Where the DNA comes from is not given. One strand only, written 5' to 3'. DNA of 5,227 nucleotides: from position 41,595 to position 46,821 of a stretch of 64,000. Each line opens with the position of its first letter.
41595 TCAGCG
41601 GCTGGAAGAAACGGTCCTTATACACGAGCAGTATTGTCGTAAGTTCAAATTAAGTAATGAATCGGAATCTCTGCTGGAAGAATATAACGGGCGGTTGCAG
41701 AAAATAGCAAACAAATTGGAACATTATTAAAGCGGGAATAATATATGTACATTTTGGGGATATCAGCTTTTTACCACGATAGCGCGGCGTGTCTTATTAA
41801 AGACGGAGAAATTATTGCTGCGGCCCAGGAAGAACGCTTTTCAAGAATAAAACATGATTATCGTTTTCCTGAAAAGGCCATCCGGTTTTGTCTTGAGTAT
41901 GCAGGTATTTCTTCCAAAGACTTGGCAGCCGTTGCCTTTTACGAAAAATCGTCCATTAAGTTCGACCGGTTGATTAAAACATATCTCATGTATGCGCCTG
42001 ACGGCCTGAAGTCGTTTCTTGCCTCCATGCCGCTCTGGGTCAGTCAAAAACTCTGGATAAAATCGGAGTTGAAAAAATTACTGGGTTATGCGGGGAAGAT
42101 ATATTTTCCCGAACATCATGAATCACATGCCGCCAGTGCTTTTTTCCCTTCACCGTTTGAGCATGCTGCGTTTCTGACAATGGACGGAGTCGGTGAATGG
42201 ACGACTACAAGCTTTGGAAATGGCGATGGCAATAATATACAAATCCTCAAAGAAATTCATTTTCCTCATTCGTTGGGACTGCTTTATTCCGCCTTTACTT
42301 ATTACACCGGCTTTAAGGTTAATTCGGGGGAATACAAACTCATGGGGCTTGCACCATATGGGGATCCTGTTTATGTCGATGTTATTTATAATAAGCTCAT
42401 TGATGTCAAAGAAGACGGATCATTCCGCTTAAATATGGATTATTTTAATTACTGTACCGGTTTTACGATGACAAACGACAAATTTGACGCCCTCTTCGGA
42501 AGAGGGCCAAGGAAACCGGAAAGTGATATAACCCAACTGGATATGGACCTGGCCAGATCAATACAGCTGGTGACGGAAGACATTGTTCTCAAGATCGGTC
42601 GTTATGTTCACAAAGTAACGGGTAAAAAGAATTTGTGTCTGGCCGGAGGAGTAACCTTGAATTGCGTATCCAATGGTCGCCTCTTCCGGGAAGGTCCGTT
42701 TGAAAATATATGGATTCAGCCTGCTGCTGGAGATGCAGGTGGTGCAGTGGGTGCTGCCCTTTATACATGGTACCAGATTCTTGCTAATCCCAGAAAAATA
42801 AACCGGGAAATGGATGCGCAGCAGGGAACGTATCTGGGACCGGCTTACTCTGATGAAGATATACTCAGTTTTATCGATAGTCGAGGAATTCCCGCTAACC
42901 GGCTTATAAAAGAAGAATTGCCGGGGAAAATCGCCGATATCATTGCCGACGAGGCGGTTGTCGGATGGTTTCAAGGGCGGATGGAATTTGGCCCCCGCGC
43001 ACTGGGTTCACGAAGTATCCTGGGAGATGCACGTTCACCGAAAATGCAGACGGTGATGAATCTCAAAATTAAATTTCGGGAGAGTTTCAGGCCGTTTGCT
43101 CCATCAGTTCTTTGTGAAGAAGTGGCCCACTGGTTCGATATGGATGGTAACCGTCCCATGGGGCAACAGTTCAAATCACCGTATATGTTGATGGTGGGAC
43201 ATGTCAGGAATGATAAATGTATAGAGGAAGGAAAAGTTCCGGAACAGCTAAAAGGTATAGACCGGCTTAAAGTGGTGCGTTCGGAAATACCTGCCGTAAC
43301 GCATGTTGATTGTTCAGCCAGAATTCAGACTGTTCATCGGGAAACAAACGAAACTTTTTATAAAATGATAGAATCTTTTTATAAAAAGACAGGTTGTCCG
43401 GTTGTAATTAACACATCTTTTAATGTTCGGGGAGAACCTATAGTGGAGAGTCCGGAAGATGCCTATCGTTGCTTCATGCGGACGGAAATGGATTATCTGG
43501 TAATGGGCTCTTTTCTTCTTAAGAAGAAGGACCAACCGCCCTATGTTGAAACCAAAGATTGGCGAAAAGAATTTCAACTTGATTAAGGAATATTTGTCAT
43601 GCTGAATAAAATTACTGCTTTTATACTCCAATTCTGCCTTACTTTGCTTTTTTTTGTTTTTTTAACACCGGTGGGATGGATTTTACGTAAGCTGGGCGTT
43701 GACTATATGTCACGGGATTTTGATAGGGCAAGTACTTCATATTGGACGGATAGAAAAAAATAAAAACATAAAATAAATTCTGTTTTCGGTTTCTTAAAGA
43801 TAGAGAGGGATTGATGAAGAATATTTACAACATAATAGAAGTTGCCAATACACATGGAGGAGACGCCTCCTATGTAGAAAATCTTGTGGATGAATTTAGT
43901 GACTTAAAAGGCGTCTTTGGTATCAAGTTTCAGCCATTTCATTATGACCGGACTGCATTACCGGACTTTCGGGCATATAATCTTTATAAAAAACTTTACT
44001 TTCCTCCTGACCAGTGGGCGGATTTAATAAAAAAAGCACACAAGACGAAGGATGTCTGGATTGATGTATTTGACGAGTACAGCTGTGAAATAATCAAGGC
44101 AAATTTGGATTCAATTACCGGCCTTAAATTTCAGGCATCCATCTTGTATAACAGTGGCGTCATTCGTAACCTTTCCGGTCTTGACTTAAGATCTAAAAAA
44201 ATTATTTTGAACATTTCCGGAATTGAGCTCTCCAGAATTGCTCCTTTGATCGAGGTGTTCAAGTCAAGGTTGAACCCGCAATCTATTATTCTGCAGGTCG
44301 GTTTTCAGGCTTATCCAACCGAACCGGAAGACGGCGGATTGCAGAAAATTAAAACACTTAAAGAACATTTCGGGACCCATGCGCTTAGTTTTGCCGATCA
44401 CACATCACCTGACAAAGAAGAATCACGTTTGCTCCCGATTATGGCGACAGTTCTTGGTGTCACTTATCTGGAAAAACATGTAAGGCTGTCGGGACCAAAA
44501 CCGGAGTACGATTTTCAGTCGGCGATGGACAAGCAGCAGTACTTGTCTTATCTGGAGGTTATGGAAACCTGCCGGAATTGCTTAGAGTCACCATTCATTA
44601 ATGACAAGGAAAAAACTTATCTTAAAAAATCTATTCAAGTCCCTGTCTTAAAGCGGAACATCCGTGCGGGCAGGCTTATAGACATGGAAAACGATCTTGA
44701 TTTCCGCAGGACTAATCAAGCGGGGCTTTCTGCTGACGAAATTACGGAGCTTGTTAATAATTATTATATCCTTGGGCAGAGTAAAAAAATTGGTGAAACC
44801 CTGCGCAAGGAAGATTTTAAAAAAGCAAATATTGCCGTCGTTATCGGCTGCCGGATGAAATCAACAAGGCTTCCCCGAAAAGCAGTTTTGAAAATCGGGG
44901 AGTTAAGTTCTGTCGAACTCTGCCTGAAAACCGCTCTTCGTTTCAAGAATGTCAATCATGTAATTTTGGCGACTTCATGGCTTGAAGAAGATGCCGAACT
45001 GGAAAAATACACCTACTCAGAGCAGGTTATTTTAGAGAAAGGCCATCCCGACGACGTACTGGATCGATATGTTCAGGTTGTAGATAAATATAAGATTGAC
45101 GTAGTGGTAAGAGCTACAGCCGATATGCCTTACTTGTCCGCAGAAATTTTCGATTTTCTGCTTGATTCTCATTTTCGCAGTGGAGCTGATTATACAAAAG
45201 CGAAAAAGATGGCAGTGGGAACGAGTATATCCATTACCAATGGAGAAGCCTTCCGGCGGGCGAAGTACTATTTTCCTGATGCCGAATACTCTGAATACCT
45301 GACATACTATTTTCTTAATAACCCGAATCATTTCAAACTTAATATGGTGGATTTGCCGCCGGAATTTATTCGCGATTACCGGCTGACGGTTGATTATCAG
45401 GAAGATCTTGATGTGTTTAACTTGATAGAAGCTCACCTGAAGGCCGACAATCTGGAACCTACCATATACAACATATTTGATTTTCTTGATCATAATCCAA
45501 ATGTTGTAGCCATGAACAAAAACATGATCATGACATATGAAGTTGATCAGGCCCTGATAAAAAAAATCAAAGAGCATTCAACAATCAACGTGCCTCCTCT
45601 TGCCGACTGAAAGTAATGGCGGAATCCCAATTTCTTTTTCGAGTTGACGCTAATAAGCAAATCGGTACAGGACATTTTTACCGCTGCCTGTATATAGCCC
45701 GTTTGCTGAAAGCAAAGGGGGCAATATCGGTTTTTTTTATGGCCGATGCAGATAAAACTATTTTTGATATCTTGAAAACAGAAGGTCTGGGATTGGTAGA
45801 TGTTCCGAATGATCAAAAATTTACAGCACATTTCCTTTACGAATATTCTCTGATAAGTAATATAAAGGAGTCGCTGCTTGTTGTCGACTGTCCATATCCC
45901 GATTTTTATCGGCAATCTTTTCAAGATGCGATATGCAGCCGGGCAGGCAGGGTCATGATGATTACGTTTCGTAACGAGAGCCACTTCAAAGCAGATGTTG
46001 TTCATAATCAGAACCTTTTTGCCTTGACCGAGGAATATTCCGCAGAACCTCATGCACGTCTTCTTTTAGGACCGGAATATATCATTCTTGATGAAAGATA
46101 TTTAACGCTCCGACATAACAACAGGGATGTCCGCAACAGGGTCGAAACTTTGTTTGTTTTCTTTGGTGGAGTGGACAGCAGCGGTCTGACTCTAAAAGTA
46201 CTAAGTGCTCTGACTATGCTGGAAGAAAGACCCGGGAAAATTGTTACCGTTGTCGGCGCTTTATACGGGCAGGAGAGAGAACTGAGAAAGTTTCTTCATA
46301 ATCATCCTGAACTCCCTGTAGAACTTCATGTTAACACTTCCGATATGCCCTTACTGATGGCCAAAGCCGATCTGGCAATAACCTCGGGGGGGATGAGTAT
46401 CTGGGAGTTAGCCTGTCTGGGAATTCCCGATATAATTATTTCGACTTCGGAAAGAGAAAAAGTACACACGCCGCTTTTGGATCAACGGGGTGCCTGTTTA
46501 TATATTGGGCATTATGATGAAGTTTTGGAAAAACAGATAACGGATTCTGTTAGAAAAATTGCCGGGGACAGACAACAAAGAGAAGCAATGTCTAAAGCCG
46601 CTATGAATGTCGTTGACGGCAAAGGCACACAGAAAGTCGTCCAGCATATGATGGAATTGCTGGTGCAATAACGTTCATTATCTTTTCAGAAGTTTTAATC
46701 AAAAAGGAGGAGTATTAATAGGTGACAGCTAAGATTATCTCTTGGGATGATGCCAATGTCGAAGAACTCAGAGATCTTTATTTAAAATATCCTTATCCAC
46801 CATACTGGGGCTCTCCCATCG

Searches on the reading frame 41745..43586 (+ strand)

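Call 7: search_protein_families(library=pfam, proteins=[window:41745-43586:+], max_evalue=0.0001)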
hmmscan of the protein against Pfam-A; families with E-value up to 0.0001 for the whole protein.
window:41745-43586:+ (613 aa): 2 families
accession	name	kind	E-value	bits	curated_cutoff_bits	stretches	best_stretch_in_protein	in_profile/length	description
PF02543.21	Carbam_trans_N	-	4.4e-102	342.5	24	1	3-339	2-346/346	Carbamoyltransferase N-terminus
PF16861.10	Carbam_trans_C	-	4.1e-72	241.7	27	1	397-594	1-170/170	Carbamoyltransferase C-terminus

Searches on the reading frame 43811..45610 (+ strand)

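Call 3: search_protein_families(library=pfam, proteins=[window:43811-45610:+], max_evalue=0.01)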
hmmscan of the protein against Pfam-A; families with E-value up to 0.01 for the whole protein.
window:43811-45610:+ (599 aa): 2 families
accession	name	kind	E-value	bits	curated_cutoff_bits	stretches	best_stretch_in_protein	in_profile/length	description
PF02348.25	CTP_transf_3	-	7.5e-17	62.3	22.6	1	342-530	1-196/217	Cytidylyltransferase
PF03102.20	NeuB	-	1.5e-13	51.2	22.1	1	54-246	43-224/241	NeuB family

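Call 4: search_protein_families(library=ncbifam, proteins=[window:43811-45610:+], max_evalue=0.01)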
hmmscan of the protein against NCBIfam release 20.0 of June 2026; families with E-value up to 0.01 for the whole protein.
window:43811-45610:+ (599 aa): 8 families
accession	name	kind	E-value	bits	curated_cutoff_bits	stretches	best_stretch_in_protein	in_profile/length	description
TIGR03569.1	NeuB_NnaB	equivalog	5.7e-16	58.5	399.65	1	8-316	4-316/329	N-acetylneuraminate synthase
TIGR03586.1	PseI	equivalog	2e-11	43.7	340.25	1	51-294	61-294/327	pseudaminic acid synthase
NF009905.0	PRK13368.1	subfamily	4.6e-10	39.2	255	1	340-451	2-111/243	3-deoxy-manno-octulosonate cytidylyltransferase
NF003952.0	PRK05450.1-5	subfamily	7.9e-10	38.3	193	1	340-456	2-118/250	3-deoxy-manno-octulosonate cytidylyltransferase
TIGR04321.1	spiroSPASM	subfamily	4.2e-07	29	250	1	353-565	12-225/510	spiro-SPASM protein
NF003948.0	PRK05450.1-1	equivalog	6.6e-07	28.8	281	1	338-446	3-112/248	3-deoxy-manno-octulosonate cytidylyltransferase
TIGR00466.1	kdsB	equivalog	2.4e-05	23.9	155.2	1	342-454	4-116/241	3-deoxy-manno-octulosonate cytidylyltransferase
NF003950.0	PRK05450.1-3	subfamily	0.00013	21.4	234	1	340-453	2-116/248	3-deoxy-manno-octulosonate cytidylyltransferase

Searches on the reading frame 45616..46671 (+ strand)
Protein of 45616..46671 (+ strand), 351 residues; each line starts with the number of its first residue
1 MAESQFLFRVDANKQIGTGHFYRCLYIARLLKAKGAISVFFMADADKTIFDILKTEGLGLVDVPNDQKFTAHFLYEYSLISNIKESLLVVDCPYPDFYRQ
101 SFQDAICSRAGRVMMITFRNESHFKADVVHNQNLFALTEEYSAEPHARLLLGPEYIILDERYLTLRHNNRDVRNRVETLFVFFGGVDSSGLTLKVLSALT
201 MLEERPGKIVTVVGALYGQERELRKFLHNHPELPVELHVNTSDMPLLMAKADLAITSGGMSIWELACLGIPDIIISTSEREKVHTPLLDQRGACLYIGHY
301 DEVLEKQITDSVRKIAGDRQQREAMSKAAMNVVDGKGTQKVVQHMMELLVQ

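Call 3: search_protein_families(library=pfam, proteins=[window:45616-46671:+], max_evalue=0.01)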
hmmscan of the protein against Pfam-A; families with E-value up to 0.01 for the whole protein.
window:45616-46671:+ (351 aa): 3 families
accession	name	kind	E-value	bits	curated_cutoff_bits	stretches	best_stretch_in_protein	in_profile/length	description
PF04101.22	Glyco_tran_28_C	-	3.3e-11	43.9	22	1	178-330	1-157/166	Glycosyltransferase family 28 C-terminal domain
PF06722.18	EryCIII-like_C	-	1.6e-06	28.6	31.7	1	236-348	32-145/145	Erythromycin biosynthesis protein CIII-like, C-terminal domain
PF02350.25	Epimerase_2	-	4.7e-05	22.8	30.6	1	194-345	202-346/347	UDP-N-acetylglucosamine 2-epimerase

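Call 4: search_protein_families(library=ncbifam, proteins=[window:45616-46671:+], max_evalue=0.01)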
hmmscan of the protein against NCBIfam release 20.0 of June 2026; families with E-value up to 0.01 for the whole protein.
window:45616-46671:+ (351 aa): 5 families
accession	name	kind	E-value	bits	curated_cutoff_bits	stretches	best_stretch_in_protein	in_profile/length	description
TIGR03590.1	PseG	equivalog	5.8e-47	160.6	153.55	1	5-279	2-271/280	UDP-2,4-diacetamido-2,4,6-trideoxy-beta-L-altropyranose hydrolase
TIGR01133.1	murG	equivalog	2.8e-13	49.6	250.25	1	180-343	186-351/353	undecaprenyldiphospho-muramoylpentapeptide beta-N-acetylglucosaminyltransferase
TIGR01426.2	MGT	subfamily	0.0011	18.1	260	1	248-341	290-383/393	macrolide family glycosyltransferase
TIGR00236.1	wecB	equivalog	0.0031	16.7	210.15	1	209-346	234-363/366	non-hydrolyzing UDP-N-acetylglucosamine 2-epimerase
TIGR04516.1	glycosyl_450act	subfamily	0.0038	16.4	440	0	243-345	308-410/418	activator-dependent family glycosyltransferase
